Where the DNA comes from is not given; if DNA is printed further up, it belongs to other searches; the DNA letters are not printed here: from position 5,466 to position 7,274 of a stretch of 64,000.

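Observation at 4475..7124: FGGY kinase plus class II aldolase downstream of a PTS implies a sugar-phosphate to ketose-bisphosphate to triose route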

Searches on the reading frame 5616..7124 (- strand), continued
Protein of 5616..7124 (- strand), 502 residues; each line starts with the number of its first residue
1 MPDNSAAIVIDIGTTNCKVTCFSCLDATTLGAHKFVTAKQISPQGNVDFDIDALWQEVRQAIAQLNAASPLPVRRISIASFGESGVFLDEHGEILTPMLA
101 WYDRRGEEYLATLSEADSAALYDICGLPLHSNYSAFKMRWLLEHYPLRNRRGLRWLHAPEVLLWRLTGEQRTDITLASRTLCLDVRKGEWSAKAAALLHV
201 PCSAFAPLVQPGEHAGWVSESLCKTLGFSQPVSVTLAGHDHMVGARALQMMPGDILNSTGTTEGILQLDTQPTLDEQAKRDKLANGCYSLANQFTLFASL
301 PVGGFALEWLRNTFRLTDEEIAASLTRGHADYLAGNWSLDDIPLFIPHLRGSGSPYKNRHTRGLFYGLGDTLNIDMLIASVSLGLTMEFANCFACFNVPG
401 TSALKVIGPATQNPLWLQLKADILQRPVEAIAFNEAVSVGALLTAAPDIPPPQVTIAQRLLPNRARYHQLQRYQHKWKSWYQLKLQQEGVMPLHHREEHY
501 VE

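Call 31: search_protein_families(proteins=[L007:9440-10864:+, L007:8001-9443:+, L007:7094-7933:+, L007:11869-12867:+, L006:9501-10535:+, L006:13544-14596:+, L006:12687-13475:+], library=ncbifam, max_evalue=1e-10)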
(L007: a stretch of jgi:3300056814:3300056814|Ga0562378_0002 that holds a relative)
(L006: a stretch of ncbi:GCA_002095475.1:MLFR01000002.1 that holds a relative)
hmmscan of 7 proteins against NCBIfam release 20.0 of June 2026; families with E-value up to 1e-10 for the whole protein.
L007:9440-10864:+ (474 aa): 7 families
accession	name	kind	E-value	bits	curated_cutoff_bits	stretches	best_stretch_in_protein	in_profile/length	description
TIGR01312.1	XylB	equivalog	9.8e-91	304.7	380.25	1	6-436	2-440/481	xylulokinase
NF011601.0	PRK15027.1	equivalog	2.2e-30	105.5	912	1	23-408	27-408/484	xylulokinase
TIGR01311.1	glycerol_kin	equivalog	2.2e-22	79.1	590.35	1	58-435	67-450/496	glycerol kinase GlpK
TIGR01314.1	gntK_FGGY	equivalog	1.1e-20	73.7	648.55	1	60-438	67-452/505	gluconokinase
NF008187.0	PRK10939.1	equivalog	6.4e-16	58.1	528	0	112-256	127-264/521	autoinducer-2 kinase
NF003154.0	PRK04123.1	equivalog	1.3e-12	47.2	428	0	203-442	241-498/554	ribulokinase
NF000756.0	PRK00047.1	subfamily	1.5e-12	46.6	498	1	60-434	73-451/502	glycerol kinase GlpK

L007:8001-9443:+ (480 aa): 6 families
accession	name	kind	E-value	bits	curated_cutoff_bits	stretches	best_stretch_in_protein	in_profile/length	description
TIGR01312.1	XylB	equivalog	8.5e-40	136.7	380.25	1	6-445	2-441/481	xylulokinase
TIGR01311.1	glycerol_kin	equivalog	9.4e-30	103.4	590.35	1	6-454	5-464/496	glycerol kinase GlpK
TIGR02628.1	fuculo_kin_coli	equivalog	1.5e-26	93.3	470.9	1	5-273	4-280/465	L-fuculokinase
NF000756.0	PRK00047.1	subfamily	1.2e-24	86.5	498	1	5-450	8-462/502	glycerol kinase GlpK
TIGR01314.1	gntK_FGGY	equivalog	8.4e-16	57.6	648.55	1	5-451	3-461/505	gluconokinase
NF011601.0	PRK15027.1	equivalog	8.1e-11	41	912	0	5-428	3-423/484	xylulokinase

L007:7094-7933:+ (279 aa): 20 families
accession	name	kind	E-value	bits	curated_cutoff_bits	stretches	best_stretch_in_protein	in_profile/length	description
NF005943.0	PRK07998.1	equivalog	1.1e-101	340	364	1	1-276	1-277/283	class II aldolase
TIGR01859.1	fruc_bis_ald_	equivalog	1.7e-61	208.4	343.05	1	3-275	1-277/282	class II fructose-1,6-bisphosphate aldolase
NF006626.0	PRK09195.1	subfamily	1.7e-60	204.6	384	1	1-273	1-277/284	tagatose-bisphosphate aldolase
NF009497.0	PRK12857.1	equivalog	1.4e-59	201.7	423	1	1-275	1-279/284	class II fructose-1,6-bisphosphate aldolase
TIGR00167.1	cbbA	subfamily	2.6e-59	201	215.6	1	1-275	1-285/290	ketose-bisphosphate aldolase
NF009374.0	PRK12737.1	subfamily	3.7e-57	193.5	383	1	2-272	2-276/284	tagatose-bisphosphate aldolase subunit GatY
TIGR01858.1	tag_bisphos_ald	equivalog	7.1e-53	179.5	443.55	1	3-272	1-274/282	tagatose bisphosphate family class II aldolase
NF005288.0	PRK06806.1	equivalog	8.4e-51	172.8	396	1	1-275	1-276/281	class II fructose-bisphosphate aldolase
NF006042.0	PRK08185.1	subfamily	9.3e-51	172.8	405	1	3-275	2-279/287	hypothetical protein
NF006376.0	PRK08610.1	equivalog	2.2e-46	158.9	527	1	1-275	1-280/286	class II fructose-bisphosphate aldolase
NF005284.0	PRK06801.1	equivalog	4.6e-45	154.2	406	1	1-275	1-281/286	ketose 1,6-bisphosphate aldolase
NF005823.0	PRK07709.1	equivalog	6.8e-45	154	545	1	1-274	1-279/285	class II fructose-bisphosphate aldolase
NF009375.0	PRK12738.1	equivalog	1.5e-44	152.3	542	1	1-272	1-276/286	tagatose-bisphosphate aldolase subunit KbaY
NF005590.0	PRK07315.1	equivalog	2.4e-38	132.1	443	1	1-250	1-257/293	class II fructose-bisphosphate aldolase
NF041368.1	Fbpase2_Halo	equivalog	1.2e-37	129.7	500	1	15-248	18-272/333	class II fructose-bisphosphate aldolase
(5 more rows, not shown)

L007:11869-12867:+ (332 aa): 19 families
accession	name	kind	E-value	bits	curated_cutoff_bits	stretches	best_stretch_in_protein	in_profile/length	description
NF003808.0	PRK05396.1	equivalog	6.2e-53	179.8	380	1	13-329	10-336/341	L-threonine 3-dehydrogenase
TIGR00692.1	tdh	equivalog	2.9e-49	167.9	458.35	1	11-329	6-336/340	L-threonine 3-dehydrogenase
NF041097.1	keto_inos_dh_IolM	equivalog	1.6e-48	165.3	450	1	14-328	38-384/389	scyllo-inosose 3-dehydrogenase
NF007489.0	PRK10083.1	equivalog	2.9e-43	148.1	376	1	9-321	5-323/339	Zn-dependent oxidoreductase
NF007375.0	PRK09880.1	equivalog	3.8e-39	134.4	469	1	3-331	3-341/344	L-idonate 5-dehydrogenase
NF007642.0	PRK10309.1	equivalog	2.9e-38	132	550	1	5-318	1-330/347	galactitol-1-phosphate 5-dehydrogenase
NF010344.0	PRK13771.1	subfamily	9.4e-36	123.4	349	1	5-321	1-320/334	putative alcohol dehydrogenase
TIGR03366.1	HpnZ_proposed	hypoth_equivalog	9e-33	113.8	328.1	1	25-290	2-288/315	putative phosphonate catabolism associated alcohol dehydrogenase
NF041172.1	AcrlCoa_red_Thmprot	equivalog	2.7e-32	112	500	1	5-323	1-323/334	acryloyl-CoA reductase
TIGR03989.1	Rxyl_3153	subfamily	3.5e-32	112.1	440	1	7-108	4-106/370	NDMA-dependent alcohol dehydrogenase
NF047908.1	AldhRedAhr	equivalog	5.1e-32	111.1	470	1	14-318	14-319/335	NADPH-dependent aldehyde reductase Ahr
TIGR03451.1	mycoS_dep_FDH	equivalog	1.1e-27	96.8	512.9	1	6-110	3-107/358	S-(hydroxymethyl)mycothiol dehydrogenase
TIGR02822.1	adh_fam_2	subfamily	3.1e-27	95.5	283.5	1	14-217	13-217/329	zinc-binding alcohol dehydrogenase family protein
TIGR02818.1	adh_III_F_hyde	equivalog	5e-26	91.6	543.95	1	16-111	14-109/368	S-(hydroxymethyl)glutathione dehydrogenase/class III alcohol dehydrogenase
NF006940.0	PRK09422.1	equivalog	8.5e-25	87.4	344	1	5-280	1-283/338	alcohol dehydrogenase AdhP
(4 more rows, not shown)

L006:9501-10535:+ (344 aa): 21 families
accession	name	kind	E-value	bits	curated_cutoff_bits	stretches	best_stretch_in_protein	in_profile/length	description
NF041097.1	keto_inos_dh_IolM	equivalog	1.3e-64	218.2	450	1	2-336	30-385/389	scyllo-inosose 3-dehydrogenase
NF003808.0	PRK05396.1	equivalog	1.1e-61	208.6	380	1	9-341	10-339/341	L-threonine 3-dehydrogenase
TIGR00692.1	tdh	equivalog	1.3e-59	202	458.35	1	12-328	11-328/340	L-threonine 3-dehydrogenase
NF007642.0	PRK10309.1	equivalog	8.2e-48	163.4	550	1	1-327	1-332/347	galactitol-1-phosphate 5-dehydrogenase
TIGR03989.1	Rxyl_3153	subfamily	9.9e-44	150.1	440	2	112-325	139-355/370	NDMA-dependent alcohol dehydrogenase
NF007489.0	PRK10083.1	equivalog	5.1e-41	140.8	376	1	2-343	2-338/339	Zn-dependent oxidoreductase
NF010344.0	PRK13771.1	subfamily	3.9e-40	137.9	349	1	1-341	1-332/334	putative alcohol dehydrogenase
NF006940.0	PRK09422.1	equivalog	5.9e-38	130.7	344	1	1-304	1-301/338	alcohol dehydrogenase AdhP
NF007375.0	PRK09880.1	equivalog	3.6e-37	127.9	469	1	3-340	7-341/344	L-idonate 5-dehydrogenase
TIGR03366.1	HpnZ_proposed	hypoth_equivalog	4.5e-37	127.9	328.1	1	20-320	1-314/315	putative phosphonate catabolism associated alcohol dehydrogenase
NF041172.1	AcrlCoa_red_Thmprot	equivalog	8.5e-37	126.8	500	1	1-341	1-333/334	acryloyl-CoA reductase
TIGR03451.1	mycoS_dep_FDH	equivalog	7e-36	123.8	512.9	1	10-339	12-355/358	S-(hydroxymethyl)mycothiol dehydrogenase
TIGR02818.1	adh_III_F_hyde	equivalog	1e-29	103.8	543.95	2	113-328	139-356/368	S-(hydroxymethyl)glutathione dehydrogenase/class III alcohol dehydrogenase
TIGR03201.1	dearomat_had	equivalog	3.4e-28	98.7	338.65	1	13-326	12-334/349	6-hydroxycyclohex-1-ene-1-carbonyl-CoA dehydrogenase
NF047908.1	AldhRedAhr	equivalog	2.4e-26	92.4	470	1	13-327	17-321/335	NADPH-dependent aldehyde reductase Ahr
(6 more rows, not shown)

L006:13544-14596:+ (350 aa): 20 families
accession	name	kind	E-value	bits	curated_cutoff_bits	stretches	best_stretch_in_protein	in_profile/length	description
NF007642.0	PRK10309.1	equivalog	1.2e-70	238.4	550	1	1-323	1-323/347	galactitol-1-phosphate 5-dehydrogenase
NF003808.0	PRK05396.1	equivalog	3.4e-54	184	380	1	8-325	9-320/341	L-threonine 3-dehydrogenase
TIGR00692.1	tdh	equivalog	6.6e-51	173.3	458.35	1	10-325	9-320/340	L-threonine 3-dehydrogenase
NF041097.1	keto_inos_dh_IolM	equivalog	5.4e-50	170.2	450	1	4-335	32-379/389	scyllo-inosose 3-dehydrogenase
NF007489.0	PRK10083.1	equivalog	8.4e-40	136.8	376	1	26-347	25-337/339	Zn-dependent oxidoreductase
NF007375.0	PRK09880.1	equivalog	1.8e-39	135.5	469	1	8-325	12-322/344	L-idonate 5-dehydrogenase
NF010344.0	PRK13771.1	subfamily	6.7e-37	127.2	349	1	1-335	1-322/334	putative alcohol dehydrogenase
TIGR03366.1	HpnZ_proposed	hypoth_equivalog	7.1e-35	120.7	328.1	1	25-288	5-280/315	putative phosphonate catabolism associated alcohol dehydrogenase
NF006940.0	PRK09422.1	equivalog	1.4e-33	116.3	344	1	1-269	1-269/338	alcohol dehydrogenase AdhP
TIGR03451.1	mycoS_dep_FDH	equivalog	1.1e-31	110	512.9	1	25-331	26-344/358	S-(hydroxymethyl)mycothiol dehydrogenase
TIGR03989.1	Rxyl_3153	subfamily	1.5e-30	106.7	440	2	115-323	139-348/370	NDMA-dependent alcohol dehydrogenase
NF041172.1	AcrlCoa_red_Thmprot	equivalog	2.4e-28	99.1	500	1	1-261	1-257/334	acryloyl-CoA reductase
NF047908.1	AldhRedAhr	equivalog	4.1e-25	88.4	470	1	24-261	27-261/335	NADPH-dependent aldehyde reductase Ahr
TIGR03201.1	dearomat_had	equivalog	4.5e-25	88.5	338.65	1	15-288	14-297/349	6-hydroxycyclohex-1-ene-1-carbonyl-CoA dehydrogenase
TIGR02824.1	quinone_pig3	subfamily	2.7e-23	82.5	296.8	1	111-286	88-262/325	putative NAD(P)H quinone oxidoreductase, PIG3 family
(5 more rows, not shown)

L006:12687-13475:+ (262 aa): 13 families
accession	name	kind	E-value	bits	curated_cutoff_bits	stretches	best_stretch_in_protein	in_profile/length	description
NF001490.0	PRK00346.1-4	equivalog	2.4e-85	285.7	233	1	8-256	2-251/254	5'/3'-nucleotidase SurE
NF001489.0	PRK00346.1-3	equivalog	1.2e-64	218.1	295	1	8-257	2-246/250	5'/3'-nucleotidase SurE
NF001492.0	PRK00346.2-2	equivalog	1.3e-59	201.5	271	1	8-255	5-255/261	5'/3'-nucleotidase SurE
TIGR00087.1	surE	equivalog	2.2e-58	197.6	135.1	1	8-242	2-250/252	5'/3'-nucleotidase SurE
NF010541.0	PRK13931.1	equivalog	4.3e-57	193.5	422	1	8-255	2-259/261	5'/3'-nucleotidase SurE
NF001493.0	PRK00346.2-3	equivalog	2.5e-56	191.3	230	1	8-196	6-201/269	5'/3'-nucleotidase SurE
NF001488.0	PRK00346.1-1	equivalog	8.5e-55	185.8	396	1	8-258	2-246/253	5'/3'-nucleotidase SurE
NF001494.0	PRK00346.2-4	equivalog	2.7e-54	184.4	313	1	7-255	2-256/259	5'/3'-nucleotidase SurE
NF010545.0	PRK13935.1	equivalog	1.3e-50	172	365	1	8-255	2-248/254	stationary phase survival protein SurE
NF001491.0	PRK00346.2-1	equivalog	1.9e-48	165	290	1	7-257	3-263/266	5'/3'-nucleotidase SurE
NF010542.0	PRK13932.1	equivalog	1.2e-47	162.4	436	1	3-253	6-255/261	stationary phase survival protein SurE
NF010543.0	PRK13933.1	equivalog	1.2e-44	152.8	280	1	8-252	2-247/253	stationary phase survival protein SurE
NF010544.0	PRK13934.1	equivalog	1.1e-36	126.4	325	1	8-245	2-243/266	stationary phase survival protein SurE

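Call 33: find_related_loci(query=A1, collection=genome_contigs, flank=8000)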
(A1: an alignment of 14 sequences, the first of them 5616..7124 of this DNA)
Query A1 (502 aa) in genome_contigs; peptide patterns used: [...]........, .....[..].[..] (x = any residue, [..] = any of these).
185 stretches matched a pattern; 96 encode a relative of the query (tblastn E <= 1e-3); the best 80 are kept; 80 distinct loci.
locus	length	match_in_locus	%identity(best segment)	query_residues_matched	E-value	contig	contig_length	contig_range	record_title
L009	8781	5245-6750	98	1-502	0e+0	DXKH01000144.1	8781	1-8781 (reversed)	MAG TPA_asm: Citrobacter sp. isolate HRGM_Genome_0066 HRGM_Genome_0066_144, whole genome shotgun sequence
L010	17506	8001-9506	98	1-502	0e+0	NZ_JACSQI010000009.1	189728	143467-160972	Escherichia whittamii strain Sa2BVA5 NODE_9_length_189728_cov_8.963839, whole genome shotgun sequence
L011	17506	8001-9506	97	1-502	0e+0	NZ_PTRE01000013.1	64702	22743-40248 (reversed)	Escherichia sp. MOD1-EC7003 MOD1-EC7003_13_length_64702_cov_121, whole genome shotgun sequence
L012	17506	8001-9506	80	1-502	0e+0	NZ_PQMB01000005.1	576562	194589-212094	Citrobacter amalonaticus strain S646 scaffold5.1, whole genome shotgun sequence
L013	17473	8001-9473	71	1-491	0e+0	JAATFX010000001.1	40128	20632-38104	MAG: Enterobacterales bacterium isolate bin_27 k141_610404, whole genome shotgun sequence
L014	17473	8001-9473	73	1-491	0e+0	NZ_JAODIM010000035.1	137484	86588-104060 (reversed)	Winslowiella arboricola strain BAC 15a-03b NODE_9, whole genome shotgun sequence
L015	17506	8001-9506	70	1-502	0e+0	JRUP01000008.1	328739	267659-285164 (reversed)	Enterobacter cancerogenus strain M004 Contig8, whole genome shotgun sequence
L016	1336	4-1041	96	157-502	0e+0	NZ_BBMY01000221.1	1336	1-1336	Escherichia albertii NBRC 107761 = DSM 17582 strain NBRC 107761, whole genome shotgun sequence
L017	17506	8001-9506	70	1-502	0e+0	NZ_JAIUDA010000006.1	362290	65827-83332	Pantoea sp. alder81 NODE_6_length_362290_cov_67.918073, whole genome shotgun sequence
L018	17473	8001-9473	65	1-491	0e+0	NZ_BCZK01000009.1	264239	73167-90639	Klebsiella oxytoca NBRC 105695, whole genome shotgun sequence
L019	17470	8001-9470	65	1-491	0e+0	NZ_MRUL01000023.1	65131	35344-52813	Izhakiella australiensis strain D4N98 NODE_23_length_65131_cov_103.405_ID_4284, whole genome shotgun sequence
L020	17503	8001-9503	64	1-496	0e+0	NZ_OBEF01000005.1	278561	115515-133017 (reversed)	Enterobacter sp. CC120223-11, whole genome shotgun sequence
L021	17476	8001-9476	64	1-492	0e+0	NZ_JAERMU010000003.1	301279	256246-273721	Cedecea sulfonylureivorans strain LAM2020 LMT5_ctg003, whole genome shotgun sequence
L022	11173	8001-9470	64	1-491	0e+0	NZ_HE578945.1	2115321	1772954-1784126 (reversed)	Phytobacter massiliensis JC163 strain type strain: JC163, whole genome shotgun sequence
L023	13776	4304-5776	64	1-491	0e+0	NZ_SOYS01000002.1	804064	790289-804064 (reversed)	Cedecea colo strain ZA scaffold_1, whole genome shotgun sequence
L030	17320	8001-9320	38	7-447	1e-107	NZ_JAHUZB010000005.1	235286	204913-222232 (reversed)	Enterococcus alishanensis strain ALS3 NODE_5_length_235286_cov_237.454, whole genome shotgun sequence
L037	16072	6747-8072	38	7-449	3e-99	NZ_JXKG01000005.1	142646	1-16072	Enterococcus canintestini strain DSM 21207 Scaffold5, whole genome shotgun sequence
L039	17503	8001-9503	35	7-502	6e-98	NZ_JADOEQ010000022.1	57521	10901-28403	Enterococcus sp. BWR-S5 contig22, whole genome shotgun sequence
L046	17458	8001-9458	32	7-498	2e-93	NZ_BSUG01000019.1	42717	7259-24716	Tetragenococcus halophilus subsp. flandriensis strain NBRC 114546 sequence19, whole genome shotgun sequence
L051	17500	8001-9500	36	7-489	3e-86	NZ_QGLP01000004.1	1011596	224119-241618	Gilliamella apicola strain ESL0177 Ga0133557_105, whole genome shotgun sequence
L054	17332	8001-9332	39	8-446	2e-85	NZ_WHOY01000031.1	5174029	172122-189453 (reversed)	Pantoea sp. BAV 3049 NODE_125_length_5173969_cov_38.362724, whole genome shotgun sequence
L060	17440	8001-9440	33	7-476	2e-83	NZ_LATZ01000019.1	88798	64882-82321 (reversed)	Bacillus sp. SA1-12 scf7180000003371, whole genome shotgun sequence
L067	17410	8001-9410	35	8-478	9e-82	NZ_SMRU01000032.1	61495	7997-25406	Arthrobacter terricola strain JH1-1 contig32, whole genome shotgun sequence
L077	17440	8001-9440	37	9-488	4e-104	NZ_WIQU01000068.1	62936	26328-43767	Pectinatus frisingensis strain MB174 PFRB_41.1, whole genome shotgun sequence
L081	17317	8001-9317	35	8-451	1e-78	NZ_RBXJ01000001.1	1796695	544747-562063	Microbacterium sp. AG1240 Ga0222381_11, whole genome shotgun sequence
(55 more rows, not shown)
